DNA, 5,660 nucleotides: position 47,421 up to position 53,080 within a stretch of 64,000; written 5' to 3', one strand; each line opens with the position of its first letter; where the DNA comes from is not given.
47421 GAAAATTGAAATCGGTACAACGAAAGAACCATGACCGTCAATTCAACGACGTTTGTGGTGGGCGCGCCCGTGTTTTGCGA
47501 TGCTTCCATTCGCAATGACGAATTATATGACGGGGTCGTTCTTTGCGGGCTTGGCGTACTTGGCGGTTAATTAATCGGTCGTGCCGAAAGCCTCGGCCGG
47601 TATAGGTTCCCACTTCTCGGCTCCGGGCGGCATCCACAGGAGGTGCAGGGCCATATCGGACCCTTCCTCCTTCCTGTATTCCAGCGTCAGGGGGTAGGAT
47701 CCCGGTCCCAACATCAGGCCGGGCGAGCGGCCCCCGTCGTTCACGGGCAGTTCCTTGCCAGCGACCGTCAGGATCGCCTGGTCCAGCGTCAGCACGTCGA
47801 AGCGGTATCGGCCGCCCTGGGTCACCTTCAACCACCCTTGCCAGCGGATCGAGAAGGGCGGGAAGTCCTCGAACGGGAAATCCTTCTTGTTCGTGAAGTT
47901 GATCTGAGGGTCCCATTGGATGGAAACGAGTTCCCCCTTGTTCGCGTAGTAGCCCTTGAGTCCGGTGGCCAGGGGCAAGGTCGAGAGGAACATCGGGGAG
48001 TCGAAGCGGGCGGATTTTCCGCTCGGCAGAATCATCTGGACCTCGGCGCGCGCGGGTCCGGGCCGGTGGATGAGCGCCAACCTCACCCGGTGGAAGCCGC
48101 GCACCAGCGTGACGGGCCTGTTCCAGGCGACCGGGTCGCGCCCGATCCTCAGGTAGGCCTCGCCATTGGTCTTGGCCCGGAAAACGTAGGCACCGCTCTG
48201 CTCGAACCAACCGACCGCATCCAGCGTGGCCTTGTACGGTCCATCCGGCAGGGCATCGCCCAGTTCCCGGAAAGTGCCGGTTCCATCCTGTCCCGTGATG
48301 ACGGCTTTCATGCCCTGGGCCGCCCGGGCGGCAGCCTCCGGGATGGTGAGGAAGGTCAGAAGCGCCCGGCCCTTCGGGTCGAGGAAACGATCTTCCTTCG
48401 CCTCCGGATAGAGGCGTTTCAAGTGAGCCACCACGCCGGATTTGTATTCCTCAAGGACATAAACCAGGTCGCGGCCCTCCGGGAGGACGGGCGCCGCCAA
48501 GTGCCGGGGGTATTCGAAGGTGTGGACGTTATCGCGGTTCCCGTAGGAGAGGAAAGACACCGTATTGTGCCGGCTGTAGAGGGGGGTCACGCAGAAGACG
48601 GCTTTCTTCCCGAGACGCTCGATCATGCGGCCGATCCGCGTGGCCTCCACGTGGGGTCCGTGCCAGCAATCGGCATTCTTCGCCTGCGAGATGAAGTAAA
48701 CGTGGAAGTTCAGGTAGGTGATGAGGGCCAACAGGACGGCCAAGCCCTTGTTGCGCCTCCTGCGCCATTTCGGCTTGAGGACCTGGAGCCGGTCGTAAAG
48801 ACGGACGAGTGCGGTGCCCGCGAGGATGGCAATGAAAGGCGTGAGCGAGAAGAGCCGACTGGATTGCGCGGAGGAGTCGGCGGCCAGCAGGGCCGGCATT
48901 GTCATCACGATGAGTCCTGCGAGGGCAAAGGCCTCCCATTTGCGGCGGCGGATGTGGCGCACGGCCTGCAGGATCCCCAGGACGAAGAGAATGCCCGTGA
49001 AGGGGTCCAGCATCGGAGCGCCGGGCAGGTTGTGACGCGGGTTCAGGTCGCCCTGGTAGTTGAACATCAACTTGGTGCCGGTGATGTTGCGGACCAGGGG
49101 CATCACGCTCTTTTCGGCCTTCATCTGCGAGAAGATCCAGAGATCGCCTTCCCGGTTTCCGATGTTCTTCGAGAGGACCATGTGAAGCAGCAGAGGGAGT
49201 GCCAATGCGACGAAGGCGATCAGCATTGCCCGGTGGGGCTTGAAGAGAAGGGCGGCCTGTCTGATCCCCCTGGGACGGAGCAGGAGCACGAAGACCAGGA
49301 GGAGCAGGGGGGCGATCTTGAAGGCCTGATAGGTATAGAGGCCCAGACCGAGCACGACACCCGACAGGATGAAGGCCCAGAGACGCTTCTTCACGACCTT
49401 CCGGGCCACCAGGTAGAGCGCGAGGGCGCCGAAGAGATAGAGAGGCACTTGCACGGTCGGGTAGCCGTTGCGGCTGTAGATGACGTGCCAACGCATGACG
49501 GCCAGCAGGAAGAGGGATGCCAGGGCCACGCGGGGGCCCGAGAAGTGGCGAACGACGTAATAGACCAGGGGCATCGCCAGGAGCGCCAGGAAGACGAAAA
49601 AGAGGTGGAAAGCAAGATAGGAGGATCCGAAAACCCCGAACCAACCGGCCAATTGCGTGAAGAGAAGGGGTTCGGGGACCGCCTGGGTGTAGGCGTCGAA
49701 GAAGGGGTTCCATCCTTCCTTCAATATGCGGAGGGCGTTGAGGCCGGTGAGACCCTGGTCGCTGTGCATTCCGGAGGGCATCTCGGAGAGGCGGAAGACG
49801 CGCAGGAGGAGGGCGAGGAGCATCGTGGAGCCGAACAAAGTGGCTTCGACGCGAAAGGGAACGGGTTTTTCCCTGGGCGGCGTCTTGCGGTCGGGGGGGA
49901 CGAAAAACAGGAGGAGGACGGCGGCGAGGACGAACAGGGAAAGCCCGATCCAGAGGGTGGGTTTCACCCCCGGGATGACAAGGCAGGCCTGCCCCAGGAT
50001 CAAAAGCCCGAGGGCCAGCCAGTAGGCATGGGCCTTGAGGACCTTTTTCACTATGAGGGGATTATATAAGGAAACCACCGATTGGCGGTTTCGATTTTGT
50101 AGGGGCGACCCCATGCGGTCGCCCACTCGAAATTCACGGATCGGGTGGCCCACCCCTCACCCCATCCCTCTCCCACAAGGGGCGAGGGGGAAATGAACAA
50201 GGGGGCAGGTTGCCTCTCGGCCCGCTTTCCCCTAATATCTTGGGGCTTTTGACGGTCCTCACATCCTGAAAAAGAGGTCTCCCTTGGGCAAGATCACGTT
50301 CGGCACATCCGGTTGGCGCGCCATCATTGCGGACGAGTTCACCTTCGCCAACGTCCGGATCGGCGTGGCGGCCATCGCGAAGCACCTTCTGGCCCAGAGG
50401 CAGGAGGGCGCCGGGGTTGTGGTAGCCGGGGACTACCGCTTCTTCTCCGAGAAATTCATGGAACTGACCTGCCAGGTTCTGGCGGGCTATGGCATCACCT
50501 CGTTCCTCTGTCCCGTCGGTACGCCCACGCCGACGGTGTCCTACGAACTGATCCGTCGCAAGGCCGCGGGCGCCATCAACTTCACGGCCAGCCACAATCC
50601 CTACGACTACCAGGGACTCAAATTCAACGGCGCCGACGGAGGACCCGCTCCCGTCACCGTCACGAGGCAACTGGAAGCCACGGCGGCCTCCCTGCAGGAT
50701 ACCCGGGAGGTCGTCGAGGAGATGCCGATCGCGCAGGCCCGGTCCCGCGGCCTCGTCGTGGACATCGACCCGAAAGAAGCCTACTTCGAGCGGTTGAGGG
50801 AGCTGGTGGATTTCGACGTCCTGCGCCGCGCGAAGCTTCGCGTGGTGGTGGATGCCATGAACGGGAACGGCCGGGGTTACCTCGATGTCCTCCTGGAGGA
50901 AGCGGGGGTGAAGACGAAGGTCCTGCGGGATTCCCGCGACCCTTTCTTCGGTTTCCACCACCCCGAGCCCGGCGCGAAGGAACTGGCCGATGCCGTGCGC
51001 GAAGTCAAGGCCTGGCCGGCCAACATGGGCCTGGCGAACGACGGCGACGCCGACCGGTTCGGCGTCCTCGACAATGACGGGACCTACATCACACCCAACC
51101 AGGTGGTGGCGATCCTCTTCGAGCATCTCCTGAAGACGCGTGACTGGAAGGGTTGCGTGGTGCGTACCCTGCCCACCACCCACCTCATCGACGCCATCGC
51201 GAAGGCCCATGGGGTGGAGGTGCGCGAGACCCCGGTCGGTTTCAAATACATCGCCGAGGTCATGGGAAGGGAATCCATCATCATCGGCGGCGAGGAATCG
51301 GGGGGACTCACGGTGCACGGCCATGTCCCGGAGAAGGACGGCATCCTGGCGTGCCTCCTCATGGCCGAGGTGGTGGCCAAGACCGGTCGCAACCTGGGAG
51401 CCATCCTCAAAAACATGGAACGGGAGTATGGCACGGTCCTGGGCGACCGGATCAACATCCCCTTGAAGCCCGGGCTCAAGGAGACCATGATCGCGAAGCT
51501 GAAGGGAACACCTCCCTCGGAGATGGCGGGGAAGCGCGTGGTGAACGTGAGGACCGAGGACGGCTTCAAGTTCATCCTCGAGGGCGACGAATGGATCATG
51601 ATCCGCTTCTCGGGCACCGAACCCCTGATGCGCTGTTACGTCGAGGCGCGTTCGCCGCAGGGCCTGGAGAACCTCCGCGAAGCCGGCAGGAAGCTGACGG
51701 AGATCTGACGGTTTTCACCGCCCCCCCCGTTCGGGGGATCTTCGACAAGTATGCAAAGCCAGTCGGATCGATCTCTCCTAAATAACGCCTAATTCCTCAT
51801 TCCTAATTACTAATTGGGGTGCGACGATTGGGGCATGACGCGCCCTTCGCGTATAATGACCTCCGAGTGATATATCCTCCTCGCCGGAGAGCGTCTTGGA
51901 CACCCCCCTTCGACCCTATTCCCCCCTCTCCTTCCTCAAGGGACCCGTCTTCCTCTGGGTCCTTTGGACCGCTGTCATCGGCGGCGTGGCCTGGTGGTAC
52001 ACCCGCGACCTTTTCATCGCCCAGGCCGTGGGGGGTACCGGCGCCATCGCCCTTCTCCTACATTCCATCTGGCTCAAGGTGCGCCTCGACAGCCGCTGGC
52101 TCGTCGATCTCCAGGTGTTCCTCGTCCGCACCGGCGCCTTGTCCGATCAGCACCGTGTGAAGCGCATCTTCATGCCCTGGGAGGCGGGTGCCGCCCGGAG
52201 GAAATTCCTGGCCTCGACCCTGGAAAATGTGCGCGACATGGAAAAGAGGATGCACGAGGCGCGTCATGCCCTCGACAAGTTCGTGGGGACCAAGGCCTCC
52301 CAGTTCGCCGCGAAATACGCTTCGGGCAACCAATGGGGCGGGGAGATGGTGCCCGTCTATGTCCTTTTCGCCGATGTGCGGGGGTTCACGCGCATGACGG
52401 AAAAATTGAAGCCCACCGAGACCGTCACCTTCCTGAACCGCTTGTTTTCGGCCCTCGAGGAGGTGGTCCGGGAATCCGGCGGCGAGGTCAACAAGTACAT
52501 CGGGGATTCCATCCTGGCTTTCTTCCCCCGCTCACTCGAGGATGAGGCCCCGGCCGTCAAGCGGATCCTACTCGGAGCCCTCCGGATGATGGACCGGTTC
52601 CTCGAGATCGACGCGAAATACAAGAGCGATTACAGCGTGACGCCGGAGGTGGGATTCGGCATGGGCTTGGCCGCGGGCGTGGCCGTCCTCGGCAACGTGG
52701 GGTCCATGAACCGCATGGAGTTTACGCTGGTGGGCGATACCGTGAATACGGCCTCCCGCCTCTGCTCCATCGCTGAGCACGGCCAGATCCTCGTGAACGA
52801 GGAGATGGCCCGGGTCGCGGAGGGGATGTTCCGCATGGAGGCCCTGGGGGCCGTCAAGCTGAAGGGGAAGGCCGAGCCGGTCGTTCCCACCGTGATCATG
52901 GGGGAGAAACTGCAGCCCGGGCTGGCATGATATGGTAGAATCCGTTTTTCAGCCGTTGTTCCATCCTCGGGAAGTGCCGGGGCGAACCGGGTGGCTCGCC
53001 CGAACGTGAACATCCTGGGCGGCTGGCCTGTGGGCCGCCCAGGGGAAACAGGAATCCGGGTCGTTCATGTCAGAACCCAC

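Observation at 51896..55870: Three tandem paralogous membrane-anchored class III adenylate cyclases with an intercalated small membrane protein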

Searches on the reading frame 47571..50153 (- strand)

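Call 3: search_protein_families(library=pfam, proteins=[window:47571-50153:-], max_evalue=0.01)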
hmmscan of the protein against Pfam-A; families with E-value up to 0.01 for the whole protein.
window:47571-50153:- (860 aa): 2 families
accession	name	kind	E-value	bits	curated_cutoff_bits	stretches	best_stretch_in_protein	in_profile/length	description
PF13231.12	PMT_2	-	1.2e-11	45.5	26.1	1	167-318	9-155/160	Dolichyl-phosphate-mannose-protein mannosyltransferase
PF07691.17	PA14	-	1.3e-06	28.7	24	1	730-848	3-141/147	PA14 domain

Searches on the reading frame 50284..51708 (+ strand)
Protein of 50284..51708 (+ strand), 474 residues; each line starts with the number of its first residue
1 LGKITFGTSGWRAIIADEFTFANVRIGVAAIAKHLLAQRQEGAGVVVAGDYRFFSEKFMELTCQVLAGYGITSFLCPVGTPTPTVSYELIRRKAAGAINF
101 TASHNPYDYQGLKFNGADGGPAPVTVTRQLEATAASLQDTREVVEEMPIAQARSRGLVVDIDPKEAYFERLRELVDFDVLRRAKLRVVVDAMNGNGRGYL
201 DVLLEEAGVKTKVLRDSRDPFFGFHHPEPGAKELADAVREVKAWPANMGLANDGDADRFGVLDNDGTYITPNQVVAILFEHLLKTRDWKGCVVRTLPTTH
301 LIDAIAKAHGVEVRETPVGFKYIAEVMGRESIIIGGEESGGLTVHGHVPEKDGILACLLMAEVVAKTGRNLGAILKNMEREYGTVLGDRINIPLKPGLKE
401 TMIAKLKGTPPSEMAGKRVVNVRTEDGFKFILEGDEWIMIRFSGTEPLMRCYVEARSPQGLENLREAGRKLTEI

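Call 3: search_protein_families(library=pfam, proteins=[window:50284-51708:+], max_evalue=0.01)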
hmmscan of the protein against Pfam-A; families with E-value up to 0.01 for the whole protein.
window:50284-51708:+ (474 aa): 4 families
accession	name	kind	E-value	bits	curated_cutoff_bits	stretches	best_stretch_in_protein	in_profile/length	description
PF02878.22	PGM_PMM_I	-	1.1e-31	109.7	22.5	1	4-137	2-134/138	Phosphoglucomutase/phosphomannomutase, alpha/beta/alpha domain I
PF02880.22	PGM_PMM_III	-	5.2e-31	107.6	20.7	1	271-380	2-113/115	Phosphoglucomutase/phosphomannomutase, alpha/beta/alpha domain III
PF02879.22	PGM_PMM_II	-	2.2e-24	86.4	29.3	1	165-266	1-103/103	Phosphoglucomutase/phosphomannomutase, alpha/beta/alpha domain II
PF00408.26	PGM_PMM_IV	-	1.3e-08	35.2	23.1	1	420-467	21-64/68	Phosphoglucomutase/phosphomannomutase, C-terminal domain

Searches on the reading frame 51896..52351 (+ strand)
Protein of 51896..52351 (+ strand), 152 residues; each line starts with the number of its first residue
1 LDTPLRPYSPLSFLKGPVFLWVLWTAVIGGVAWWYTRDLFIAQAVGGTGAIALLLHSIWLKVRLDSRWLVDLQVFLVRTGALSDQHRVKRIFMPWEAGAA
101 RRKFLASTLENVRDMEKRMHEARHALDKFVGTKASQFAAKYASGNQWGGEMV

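Call 53: search_protein_families(library=pfam, proteins=[window:51896-52351:+], max_evalue=10)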
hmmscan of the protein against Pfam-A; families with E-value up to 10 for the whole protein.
seq(152 aa): 1 family
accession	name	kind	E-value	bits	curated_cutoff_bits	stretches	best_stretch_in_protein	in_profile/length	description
PF13250.11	DUF4041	-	0.18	12.1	27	1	109-141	20-52/56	Domain of unknown function (DUF4041)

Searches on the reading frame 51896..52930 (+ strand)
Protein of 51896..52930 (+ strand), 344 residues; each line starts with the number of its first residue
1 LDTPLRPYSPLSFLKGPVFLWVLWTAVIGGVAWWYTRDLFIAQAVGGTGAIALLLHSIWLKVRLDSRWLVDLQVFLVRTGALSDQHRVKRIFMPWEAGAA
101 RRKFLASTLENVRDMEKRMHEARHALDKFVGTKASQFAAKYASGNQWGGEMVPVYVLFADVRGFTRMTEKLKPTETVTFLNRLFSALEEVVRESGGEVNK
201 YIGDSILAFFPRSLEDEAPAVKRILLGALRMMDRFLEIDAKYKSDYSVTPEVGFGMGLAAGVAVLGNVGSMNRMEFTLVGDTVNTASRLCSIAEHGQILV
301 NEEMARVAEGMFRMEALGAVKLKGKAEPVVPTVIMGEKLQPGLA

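Call 3: search_protein_families(library=pfam, proteins=[window:51896-52930:+], max_evalue=0.01)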
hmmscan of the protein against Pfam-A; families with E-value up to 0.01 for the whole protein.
window:51896-52930:+ (344 aa): 1 family
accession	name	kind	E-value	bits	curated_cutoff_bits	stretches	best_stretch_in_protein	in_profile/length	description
PF00211.25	Guanylate_cyc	-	3.8e-23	82.5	21.9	1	153-327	8-175/183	Adenylate and Guanylate cyclase catalytic domain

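Call 4: search_protein_families(library=ncbifam, proteins=[window:51896-52930:+], max_evalue=0.01)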
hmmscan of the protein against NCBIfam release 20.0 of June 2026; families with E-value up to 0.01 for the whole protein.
window:51896-52930:+ (344 aa): 1 family
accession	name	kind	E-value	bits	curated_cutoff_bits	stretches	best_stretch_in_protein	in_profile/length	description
TIGR03903.1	TOMM_kin_cyc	equivalog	1.2e-07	30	705.75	1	177-324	315-453/1267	TOMM system kinase/cyclase fusion protein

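Call 29: search_protein_families(library=padloc, proteins=[window:51896-52930:+], max_evalue=0.01)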
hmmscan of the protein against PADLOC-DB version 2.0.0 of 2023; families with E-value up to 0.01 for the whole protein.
window:51896-52930:+ (344 aa): 11 families
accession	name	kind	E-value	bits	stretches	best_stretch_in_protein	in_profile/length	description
PDLC00734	PycC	-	2.8e-23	80.6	1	114-290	148-321/374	Pycsar cyclase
PDLC02367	PycC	-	5.9e-15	53.3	1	151-304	41-188/226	-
PDLC02370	PycC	-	9.6e-12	42.9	1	157-306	85-236/340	-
PDLC00764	PycC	-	7.5e-10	36.3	1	155-305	96-250/449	Pycsar cyclase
PDLC00765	PycC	-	4.1e-09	34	1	156-304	260-408/477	Pycsar cyclase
PDLC00766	PycC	-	4.8e-09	34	1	154-304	44-191/232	Pycsar cyclase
PDLC02366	PycC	-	1.4e-07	28.8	1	151-311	275-436/486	-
PDLC02369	PycC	-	5.8e-07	27.3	1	142-305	36-188/248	-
PDLC02368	PycC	-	1.4e-06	26.1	1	152-302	43-194/234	-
PDLC00762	PycC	-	8.9e-05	19.5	1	175-307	75-206/508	Pycsar cyclase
PDLC00767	PycC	-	0.00055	17.4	1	157-304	96-245/337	Pycsar cyclase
